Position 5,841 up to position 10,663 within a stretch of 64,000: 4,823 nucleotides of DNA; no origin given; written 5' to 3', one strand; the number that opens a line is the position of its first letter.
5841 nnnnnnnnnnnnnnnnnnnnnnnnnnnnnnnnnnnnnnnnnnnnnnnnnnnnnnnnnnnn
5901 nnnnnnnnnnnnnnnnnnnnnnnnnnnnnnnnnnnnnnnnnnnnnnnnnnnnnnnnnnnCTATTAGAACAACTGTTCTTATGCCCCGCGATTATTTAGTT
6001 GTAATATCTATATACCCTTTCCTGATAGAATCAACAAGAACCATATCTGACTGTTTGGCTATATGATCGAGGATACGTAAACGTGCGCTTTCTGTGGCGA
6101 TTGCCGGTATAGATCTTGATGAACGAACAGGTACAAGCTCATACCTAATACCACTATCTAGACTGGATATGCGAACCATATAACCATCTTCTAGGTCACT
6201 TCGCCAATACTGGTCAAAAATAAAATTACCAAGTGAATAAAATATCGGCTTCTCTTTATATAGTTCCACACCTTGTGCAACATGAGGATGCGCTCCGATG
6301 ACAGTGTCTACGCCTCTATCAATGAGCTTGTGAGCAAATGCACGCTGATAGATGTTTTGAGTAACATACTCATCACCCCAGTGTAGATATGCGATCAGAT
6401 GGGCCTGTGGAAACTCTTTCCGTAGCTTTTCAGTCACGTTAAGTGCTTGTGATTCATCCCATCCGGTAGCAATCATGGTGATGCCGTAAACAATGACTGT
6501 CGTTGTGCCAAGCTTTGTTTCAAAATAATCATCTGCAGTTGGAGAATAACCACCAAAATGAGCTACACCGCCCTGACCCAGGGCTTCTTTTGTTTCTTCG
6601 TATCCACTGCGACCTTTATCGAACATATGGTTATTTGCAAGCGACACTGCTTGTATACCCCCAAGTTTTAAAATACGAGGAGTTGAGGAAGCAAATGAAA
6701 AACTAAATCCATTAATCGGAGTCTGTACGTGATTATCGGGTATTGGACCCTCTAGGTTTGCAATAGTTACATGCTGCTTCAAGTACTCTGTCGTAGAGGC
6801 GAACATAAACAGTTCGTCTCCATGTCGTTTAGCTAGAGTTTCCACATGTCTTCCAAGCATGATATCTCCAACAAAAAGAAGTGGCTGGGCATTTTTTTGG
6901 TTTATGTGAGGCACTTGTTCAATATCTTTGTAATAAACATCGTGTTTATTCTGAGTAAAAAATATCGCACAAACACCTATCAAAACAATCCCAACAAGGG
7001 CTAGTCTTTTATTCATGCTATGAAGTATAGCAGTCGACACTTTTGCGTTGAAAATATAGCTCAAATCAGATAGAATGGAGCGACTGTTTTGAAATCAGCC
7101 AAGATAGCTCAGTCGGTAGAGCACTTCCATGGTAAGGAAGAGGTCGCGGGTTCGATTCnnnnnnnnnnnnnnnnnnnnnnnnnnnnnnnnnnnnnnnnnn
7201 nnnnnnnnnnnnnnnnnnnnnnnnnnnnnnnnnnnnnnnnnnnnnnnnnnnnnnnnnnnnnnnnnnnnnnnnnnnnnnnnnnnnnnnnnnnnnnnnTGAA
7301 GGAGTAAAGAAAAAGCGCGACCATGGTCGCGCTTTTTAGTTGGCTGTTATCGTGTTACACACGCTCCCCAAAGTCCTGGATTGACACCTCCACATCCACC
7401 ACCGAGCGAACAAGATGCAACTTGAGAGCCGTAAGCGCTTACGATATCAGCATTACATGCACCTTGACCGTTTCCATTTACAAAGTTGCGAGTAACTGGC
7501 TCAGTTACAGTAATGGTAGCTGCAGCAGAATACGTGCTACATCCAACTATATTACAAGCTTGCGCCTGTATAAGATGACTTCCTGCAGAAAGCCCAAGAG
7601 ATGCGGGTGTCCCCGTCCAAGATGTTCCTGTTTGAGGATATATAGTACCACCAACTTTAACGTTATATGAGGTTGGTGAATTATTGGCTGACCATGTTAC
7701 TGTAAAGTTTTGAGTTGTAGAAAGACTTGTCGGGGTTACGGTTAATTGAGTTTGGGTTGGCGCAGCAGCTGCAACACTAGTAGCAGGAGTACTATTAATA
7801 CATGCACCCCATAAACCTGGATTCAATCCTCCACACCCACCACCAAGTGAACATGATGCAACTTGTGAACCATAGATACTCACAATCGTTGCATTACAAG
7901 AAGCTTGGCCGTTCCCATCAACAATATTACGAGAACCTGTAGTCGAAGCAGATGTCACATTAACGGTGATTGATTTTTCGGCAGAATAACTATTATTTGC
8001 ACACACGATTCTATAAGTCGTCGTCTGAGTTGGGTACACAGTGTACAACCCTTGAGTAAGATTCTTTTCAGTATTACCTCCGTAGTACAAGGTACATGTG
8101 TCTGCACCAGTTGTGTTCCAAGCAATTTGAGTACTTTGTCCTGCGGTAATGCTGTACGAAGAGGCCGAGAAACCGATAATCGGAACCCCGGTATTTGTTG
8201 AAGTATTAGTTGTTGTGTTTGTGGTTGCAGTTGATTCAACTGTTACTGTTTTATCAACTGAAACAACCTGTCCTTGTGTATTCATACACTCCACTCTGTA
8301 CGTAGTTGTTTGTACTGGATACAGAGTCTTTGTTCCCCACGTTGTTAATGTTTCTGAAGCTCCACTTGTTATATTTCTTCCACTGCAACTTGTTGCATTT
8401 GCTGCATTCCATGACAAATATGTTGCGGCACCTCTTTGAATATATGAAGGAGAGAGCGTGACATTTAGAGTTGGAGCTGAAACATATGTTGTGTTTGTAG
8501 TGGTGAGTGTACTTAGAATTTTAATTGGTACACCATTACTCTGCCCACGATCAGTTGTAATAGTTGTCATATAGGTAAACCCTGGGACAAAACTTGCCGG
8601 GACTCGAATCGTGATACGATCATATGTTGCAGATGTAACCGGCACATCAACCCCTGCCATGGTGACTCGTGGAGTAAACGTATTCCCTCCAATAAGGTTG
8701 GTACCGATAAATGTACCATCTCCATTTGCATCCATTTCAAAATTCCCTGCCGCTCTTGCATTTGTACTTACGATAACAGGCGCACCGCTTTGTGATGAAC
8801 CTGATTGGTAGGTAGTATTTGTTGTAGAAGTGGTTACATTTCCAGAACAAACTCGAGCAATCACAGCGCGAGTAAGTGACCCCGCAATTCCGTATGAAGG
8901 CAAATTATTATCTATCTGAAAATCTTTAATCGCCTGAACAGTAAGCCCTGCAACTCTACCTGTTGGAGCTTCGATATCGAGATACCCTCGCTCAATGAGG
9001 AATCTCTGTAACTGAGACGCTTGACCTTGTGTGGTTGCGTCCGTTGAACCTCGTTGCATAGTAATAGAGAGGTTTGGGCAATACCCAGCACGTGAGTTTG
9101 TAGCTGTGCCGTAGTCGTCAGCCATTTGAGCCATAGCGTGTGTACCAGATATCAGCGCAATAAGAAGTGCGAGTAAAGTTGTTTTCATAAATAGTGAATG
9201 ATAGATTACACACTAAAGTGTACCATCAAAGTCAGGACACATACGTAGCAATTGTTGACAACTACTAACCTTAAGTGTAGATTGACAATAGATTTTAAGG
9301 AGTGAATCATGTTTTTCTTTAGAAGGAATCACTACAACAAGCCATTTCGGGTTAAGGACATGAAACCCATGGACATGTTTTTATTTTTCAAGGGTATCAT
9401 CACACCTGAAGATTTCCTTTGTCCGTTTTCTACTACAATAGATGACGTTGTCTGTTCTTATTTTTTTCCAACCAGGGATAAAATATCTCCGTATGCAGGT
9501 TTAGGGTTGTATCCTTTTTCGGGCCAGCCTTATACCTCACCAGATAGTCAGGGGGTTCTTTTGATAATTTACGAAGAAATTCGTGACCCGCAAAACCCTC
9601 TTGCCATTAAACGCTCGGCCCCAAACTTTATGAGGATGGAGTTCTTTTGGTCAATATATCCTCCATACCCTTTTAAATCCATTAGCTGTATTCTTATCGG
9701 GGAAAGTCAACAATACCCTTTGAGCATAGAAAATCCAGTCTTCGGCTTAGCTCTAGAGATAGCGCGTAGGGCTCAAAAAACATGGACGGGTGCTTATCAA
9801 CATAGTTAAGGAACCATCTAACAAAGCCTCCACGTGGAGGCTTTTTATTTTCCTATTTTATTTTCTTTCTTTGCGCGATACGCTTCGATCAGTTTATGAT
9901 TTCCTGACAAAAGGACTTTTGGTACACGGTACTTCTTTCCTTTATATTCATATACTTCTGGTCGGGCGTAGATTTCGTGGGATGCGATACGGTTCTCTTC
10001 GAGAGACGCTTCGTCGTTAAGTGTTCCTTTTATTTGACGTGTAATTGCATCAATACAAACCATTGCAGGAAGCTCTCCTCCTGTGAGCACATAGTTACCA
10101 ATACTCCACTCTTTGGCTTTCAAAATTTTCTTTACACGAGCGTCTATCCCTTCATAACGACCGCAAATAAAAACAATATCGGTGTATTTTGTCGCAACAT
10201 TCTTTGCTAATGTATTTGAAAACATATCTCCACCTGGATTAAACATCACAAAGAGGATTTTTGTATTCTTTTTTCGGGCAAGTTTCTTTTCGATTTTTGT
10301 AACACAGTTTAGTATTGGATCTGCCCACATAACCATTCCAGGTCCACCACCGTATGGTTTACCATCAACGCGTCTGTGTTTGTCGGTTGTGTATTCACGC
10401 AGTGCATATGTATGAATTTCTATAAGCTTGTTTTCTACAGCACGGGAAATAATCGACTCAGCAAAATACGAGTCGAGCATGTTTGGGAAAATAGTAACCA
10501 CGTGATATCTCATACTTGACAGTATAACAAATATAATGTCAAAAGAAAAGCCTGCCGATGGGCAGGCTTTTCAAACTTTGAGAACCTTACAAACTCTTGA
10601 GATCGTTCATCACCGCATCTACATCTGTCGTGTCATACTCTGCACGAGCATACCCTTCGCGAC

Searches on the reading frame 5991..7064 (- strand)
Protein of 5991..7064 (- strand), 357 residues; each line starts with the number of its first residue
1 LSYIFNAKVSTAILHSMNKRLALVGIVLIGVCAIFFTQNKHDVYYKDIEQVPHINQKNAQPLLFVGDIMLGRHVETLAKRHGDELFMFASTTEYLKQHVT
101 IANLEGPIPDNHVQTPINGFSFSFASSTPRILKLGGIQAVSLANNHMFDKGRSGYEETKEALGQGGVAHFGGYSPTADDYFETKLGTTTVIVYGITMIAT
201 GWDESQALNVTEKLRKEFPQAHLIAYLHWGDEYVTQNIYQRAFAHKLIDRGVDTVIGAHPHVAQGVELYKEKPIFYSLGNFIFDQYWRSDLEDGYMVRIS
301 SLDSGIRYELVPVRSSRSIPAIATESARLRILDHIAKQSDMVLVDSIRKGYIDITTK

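Call 61: search_protein_families(library=pfam, proteins=[window:5991-7064:-], max_evalue=0.0001)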
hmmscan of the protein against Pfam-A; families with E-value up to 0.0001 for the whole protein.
window:5991-7064:- (357 aa): 1 family
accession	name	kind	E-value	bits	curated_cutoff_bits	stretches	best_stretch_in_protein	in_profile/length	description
PF09587.15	PGA_cap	-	8.6e-51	173.3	27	1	62-285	2-255/255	Bacterial capsule synthesis protein PGA_cap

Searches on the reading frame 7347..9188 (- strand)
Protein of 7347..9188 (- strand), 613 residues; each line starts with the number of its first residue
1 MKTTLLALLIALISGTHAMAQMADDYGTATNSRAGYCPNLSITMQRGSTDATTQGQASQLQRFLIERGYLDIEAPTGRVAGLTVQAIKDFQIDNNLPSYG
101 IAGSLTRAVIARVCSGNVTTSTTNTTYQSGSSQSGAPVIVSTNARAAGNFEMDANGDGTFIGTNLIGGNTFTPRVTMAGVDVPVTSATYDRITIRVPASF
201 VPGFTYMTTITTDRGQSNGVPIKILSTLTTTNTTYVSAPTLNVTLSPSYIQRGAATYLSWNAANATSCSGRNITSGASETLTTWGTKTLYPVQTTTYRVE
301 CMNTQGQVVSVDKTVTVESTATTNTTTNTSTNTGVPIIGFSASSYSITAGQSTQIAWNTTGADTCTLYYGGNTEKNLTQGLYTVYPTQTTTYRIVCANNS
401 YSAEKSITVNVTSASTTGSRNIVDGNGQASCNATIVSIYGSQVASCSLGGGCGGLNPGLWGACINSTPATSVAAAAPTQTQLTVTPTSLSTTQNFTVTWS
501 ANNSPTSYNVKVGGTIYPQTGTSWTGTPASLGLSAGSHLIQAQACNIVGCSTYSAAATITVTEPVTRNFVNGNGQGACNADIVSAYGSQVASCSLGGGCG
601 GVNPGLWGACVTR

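Call 61: search_protein_families(library=pfam, proteins=[window:7347-9188:-], max_evalue=0.0001)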
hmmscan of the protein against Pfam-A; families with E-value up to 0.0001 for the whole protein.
window:7347-9188:- (613 aa): 1 family
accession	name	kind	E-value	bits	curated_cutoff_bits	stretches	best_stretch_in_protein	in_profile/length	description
PF01471.23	PG_binding_1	-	2e-08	34.7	23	1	57-109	5-56/57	Putative peptidoglycan binding domain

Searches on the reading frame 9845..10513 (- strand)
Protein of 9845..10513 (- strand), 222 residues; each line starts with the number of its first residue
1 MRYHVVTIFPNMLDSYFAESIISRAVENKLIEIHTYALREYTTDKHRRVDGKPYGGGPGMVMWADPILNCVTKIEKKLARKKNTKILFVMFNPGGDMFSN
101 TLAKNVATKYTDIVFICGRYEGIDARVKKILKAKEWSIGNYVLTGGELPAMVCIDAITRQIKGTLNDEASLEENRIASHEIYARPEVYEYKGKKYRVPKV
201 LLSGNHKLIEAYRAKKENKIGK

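Call 61: search_protein_families(library=pfam, proteins=[window:9845-10513:-], max_evalue=0.0001)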
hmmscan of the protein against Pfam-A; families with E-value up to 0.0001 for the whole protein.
window:9845-10513:- (222 aa): 1 family
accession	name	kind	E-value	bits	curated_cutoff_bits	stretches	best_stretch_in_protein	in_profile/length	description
PF01746.26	tRNA_m1G_MT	-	2.9e-40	138.5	27.3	1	23-217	2-186/195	tRNA (Guanine-1)-methyltransferase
